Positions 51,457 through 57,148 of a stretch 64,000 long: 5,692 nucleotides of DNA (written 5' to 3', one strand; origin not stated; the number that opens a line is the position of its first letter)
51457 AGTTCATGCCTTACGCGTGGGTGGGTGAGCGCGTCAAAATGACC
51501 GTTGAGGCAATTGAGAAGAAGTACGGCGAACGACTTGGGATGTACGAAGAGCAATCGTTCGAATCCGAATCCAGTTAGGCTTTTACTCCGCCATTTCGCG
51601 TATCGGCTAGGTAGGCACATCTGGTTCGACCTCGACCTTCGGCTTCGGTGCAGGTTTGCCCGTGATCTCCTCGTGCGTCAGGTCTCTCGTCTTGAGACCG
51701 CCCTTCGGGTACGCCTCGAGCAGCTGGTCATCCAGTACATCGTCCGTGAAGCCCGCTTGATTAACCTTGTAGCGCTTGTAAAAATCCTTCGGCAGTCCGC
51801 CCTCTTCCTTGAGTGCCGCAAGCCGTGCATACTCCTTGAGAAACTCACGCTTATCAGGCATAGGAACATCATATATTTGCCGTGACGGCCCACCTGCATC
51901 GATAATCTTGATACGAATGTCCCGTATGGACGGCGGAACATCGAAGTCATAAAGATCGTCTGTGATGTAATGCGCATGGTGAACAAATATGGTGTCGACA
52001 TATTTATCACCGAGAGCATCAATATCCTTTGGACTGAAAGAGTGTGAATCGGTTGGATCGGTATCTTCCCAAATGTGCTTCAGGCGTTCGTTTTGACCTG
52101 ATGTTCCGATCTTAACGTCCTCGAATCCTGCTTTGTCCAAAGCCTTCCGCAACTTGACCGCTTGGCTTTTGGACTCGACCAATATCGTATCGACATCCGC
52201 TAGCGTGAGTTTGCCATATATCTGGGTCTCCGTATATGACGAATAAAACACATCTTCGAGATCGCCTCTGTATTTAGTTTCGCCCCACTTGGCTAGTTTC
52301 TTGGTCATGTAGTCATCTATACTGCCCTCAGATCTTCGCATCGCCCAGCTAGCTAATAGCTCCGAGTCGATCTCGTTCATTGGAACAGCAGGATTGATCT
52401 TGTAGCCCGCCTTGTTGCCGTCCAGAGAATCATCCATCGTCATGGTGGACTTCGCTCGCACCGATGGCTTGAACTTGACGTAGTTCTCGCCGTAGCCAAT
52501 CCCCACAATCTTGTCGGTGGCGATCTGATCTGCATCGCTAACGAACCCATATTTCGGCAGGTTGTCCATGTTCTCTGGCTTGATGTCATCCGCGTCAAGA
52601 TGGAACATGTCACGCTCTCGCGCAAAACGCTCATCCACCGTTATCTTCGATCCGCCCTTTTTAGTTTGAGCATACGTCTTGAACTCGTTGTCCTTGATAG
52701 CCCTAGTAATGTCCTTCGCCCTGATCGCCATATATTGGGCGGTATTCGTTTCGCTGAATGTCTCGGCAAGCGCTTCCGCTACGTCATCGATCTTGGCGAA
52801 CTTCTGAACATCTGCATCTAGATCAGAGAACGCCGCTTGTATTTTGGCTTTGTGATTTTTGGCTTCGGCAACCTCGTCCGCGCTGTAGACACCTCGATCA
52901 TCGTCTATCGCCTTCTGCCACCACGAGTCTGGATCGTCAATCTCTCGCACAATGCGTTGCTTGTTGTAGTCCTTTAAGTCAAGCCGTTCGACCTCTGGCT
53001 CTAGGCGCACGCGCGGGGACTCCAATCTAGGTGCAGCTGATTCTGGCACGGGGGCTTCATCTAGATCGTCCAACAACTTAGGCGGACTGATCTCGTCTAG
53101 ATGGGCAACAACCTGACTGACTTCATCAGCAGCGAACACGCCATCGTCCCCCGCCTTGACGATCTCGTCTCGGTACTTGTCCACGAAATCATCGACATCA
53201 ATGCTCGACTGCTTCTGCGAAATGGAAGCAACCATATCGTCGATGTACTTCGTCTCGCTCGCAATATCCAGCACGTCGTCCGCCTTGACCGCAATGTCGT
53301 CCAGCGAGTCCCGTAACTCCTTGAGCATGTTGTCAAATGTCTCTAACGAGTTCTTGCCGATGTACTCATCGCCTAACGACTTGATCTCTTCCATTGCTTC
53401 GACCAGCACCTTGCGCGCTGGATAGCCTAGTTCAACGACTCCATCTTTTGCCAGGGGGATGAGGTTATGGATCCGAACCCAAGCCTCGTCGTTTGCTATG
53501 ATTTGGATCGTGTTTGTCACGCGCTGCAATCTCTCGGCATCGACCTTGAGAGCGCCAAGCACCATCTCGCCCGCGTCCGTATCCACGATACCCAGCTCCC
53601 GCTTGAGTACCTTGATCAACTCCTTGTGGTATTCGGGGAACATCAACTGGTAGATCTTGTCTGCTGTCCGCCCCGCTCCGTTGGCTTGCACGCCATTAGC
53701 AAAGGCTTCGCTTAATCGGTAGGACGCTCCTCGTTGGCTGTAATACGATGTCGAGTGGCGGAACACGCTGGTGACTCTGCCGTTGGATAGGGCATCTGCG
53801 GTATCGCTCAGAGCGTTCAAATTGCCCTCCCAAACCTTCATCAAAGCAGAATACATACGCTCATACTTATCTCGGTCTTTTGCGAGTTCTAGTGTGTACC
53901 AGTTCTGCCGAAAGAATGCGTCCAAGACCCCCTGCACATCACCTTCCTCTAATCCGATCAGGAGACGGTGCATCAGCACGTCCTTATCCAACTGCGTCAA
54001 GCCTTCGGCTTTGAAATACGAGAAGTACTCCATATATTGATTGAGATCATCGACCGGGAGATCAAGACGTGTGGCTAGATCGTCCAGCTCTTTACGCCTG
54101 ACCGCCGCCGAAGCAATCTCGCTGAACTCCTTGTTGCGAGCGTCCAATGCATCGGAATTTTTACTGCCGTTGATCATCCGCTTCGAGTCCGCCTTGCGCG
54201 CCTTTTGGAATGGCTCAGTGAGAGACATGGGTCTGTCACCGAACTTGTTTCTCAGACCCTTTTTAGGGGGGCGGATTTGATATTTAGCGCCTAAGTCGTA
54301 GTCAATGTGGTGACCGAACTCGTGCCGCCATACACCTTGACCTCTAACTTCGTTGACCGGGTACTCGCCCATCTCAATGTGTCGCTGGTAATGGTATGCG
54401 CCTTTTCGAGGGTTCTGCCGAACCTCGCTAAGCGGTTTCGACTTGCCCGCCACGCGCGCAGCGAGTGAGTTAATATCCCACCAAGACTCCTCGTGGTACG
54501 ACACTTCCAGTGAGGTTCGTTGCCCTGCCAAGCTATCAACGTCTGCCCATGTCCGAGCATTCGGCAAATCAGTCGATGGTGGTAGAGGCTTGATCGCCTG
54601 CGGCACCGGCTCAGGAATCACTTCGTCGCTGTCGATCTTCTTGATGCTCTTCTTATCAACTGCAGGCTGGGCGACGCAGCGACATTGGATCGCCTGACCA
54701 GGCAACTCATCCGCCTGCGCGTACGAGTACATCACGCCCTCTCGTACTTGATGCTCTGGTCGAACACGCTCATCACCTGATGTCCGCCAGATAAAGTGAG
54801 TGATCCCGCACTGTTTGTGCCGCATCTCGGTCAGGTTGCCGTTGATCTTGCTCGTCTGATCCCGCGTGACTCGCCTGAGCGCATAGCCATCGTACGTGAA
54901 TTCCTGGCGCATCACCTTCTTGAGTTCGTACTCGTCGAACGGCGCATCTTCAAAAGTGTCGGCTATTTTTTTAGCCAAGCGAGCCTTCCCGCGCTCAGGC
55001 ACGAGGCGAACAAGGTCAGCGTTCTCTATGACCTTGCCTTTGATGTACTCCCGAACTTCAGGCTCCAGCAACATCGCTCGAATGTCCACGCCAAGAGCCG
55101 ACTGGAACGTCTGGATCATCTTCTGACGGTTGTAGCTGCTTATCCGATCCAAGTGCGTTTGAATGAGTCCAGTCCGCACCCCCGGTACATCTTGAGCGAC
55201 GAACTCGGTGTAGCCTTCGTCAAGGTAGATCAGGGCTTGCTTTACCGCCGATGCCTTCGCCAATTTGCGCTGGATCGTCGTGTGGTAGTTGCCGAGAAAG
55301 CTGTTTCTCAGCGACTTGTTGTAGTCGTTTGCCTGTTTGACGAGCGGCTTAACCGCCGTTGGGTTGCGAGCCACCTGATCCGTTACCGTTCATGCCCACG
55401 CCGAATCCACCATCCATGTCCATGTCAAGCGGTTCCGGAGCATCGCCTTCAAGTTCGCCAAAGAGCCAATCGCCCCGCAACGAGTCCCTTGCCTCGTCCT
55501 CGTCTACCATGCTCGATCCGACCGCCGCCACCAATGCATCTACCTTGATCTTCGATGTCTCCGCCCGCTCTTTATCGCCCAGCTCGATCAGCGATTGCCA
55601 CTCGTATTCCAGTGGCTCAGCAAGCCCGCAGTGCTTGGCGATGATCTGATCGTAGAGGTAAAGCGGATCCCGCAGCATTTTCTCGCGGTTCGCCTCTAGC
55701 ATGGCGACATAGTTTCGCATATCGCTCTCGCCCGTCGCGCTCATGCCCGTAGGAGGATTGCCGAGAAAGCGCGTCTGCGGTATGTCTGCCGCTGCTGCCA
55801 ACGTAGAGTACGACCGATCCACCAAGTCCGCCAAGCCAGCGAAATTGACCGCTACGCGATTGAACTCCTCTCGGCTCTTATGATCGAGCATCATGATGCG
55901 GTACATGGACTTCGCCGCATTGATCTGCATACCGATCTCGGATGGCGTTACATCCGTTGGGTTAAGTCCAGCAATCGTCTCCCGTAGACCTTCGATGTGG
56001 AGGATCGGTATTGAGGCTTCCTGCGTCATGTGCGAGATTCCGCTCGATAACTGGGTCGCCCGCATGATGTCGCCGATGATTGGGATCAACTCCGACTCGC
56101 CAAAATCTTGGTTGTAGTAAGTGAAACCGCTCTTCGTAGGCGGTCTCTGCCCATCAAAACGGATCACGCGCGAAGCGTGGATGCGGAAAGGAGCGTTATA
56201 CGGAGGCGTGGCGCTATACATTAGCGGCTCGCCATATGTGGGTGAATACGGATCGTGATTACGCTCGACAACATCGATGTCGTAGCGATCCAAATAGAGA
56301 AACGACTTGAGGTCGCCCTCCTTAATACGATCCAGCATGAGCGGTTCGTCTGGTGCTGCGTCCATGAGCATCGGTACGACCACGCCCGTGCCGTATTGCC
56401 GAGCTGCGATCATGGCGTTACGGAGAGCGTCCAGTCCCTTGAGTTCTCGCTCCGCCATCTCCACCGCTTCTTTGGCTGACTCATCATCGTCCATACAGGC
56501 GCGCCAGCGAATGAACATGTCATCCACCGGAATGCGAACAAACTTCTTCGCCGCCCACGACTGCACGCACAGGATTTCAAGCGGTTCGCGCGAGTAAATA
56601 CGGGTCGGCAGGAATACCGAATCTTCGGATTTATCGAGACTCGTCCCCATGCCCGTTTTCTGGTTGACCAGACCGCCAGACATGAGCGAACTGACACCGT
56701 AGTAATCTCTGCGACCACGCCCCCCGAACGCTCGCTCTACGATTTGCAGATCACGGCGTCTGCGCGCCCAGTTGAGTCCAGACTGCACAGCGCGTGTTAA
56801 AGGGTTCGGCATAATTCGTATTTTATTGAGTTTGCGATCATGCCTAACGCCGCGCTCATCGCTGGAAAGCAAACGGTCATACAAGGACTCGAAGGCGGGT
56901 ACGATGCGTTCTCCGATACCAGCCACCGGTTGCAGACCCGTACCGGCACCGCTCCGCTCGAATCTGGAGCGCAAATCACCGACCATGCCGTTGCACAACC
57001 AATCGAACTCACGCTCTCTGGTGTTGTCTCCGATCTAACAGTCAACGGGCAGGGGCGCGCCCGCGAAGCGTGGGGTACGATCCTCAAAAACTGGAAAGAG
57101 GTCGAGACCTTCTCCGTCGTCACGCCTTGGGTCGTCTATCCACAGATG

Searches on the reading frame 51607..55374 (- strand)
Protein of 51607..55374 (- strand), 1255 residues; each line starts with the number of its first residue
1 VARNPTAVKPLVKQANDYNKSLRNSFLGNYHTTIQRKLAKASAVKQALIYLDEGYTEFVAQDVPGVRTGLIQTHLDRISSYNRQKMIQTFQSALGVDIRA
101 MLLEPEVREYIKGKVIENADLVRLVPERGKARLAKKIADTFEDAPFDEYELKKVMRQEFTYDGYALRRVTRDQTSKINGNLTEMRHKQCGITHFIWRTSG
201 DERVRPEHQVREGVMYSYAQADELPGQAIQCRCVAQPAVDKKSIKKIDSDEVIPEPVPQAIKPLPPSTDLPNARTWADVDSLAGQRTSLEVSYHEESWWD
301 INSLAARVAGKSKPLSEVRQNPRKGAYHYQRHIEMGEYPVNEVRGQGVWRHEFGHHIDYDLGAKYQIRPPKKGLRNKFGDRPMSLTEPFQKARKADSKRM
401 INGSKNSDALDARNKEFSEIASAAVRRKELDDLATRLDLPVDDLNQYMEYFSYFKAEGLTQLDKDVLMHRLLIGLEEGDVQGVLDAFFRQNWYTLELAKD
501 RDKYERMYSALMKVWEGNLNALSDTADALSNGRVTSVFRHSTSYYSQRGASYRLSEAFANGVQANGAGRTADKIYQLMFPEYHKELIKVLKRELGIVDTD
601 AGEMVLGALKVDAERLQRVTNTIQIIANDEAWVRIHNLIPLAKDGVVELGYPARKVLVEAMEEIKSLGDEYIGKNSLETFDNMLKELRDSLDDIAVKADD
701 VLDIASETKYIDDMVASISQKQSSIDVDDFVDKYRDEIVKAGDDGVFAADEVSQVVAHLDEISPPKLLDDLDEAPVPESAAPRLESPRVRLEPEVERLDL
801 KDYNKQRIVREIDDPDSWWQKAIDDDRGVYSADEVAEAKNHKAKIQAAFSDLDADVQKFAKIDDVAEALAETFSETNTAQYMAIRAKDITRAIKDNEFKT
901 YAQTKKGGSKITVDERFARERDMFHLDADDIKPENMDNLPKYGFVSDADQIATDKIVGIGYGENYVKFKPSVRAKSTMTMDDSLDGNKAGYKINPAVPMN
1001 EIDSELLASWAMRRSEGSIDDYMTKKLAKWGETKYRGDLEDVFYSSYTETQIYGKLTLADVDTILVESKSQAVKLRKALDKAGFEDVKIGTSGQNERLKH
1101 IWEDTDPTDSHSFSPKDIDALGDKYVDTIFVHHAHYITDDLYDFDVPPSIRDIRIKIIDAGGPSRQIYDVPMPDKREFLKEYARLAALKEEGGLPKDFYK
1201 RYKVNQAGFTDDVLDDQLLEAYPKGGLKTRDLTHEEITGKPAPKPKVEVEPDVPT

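Call 9: search_protein_families(library=phrogs, proteins=[window:51607-55374:-], max_evalue=0.001)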
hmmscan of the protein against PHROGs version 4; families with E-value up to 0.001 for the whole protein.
window:51607-55374:- (1255 aa): 5 families
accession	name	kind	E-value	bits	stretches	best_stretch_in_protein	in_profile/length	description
phrog_324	-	head and packaging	5.9e-34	119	1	62-250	135-329/624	head morphogenesis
phrog_4529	-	head and packaging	6.8e-19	69.5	1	170-366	209-410/533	minor head protein and DNA pilot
phrog_15127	-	head and packaging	6e-14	52.5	1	84-221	83-220/602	head protein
phrog_595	-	head and packaging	8.1e-14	52.8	1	148-274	203-329/513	head maturation protease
phrog_4728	-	head and packaging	6.3e-07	29.5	1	347-583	424-575/591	head morphogenesis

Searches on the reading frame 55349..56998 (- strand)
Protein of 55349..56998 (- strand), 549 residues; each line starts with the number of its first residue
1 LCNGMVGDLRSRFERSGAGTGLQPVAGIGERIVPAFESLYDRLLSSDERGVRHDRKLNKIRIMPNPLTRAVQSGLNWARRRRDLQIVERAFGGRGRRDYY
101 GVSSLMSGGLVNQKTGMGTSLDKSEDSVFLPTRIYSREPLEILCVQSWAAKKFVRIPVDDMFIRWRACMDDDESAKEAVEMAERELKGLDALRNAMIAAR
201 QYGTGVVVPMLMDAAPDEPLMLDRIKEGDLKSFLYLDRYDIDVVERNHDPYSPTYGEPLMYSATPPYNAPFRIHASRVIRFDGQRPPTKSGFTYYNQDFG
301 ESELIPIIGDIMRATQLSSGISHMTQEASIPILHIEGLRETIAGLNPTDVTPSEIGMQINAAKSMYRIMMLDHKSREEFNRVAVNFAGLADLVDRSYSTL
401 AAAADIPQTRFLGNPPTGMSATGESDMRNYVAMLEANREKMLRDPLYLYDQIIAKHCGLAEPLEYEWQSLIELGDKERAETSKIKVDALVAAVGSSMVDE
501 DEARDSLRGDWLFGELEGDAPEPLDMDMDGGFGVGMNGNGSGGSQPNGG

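Call 84: search_protein_families(library=phrogs, proteins=[window:55349-56998:-], max_evalue=0.001)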
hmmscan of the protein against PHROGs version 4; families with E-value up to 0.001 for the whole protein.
window:55349-56998:- (549 aa): 7 families
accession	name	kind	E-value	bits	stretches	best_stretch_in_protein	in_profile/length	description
phrog_146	-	head and packaging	1.9e-83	282.3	1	108-524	25-442/587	portal protein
phrog_15528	-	head and packaging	8.4e-24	85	1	169-507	96-450/794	portal protein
phrog_12751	-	unknown function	4.8e-18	66.3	1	297-508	8-219/283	-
phrog_15615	-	head and packaging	1.9e-17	64.3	1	135-290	32-186/194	virion structural protein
phrog_4660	-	head and packaging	2.7e-11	43.6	1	376-510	345-479/765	minor head protein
phrog_30637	-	unknown function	3.1e-10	39.6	1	363-537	92-266/1119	-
phrog_220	-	head and packaging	8.1e-10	38.3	1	170-434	88-357/1338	minor head protein and DNA pilot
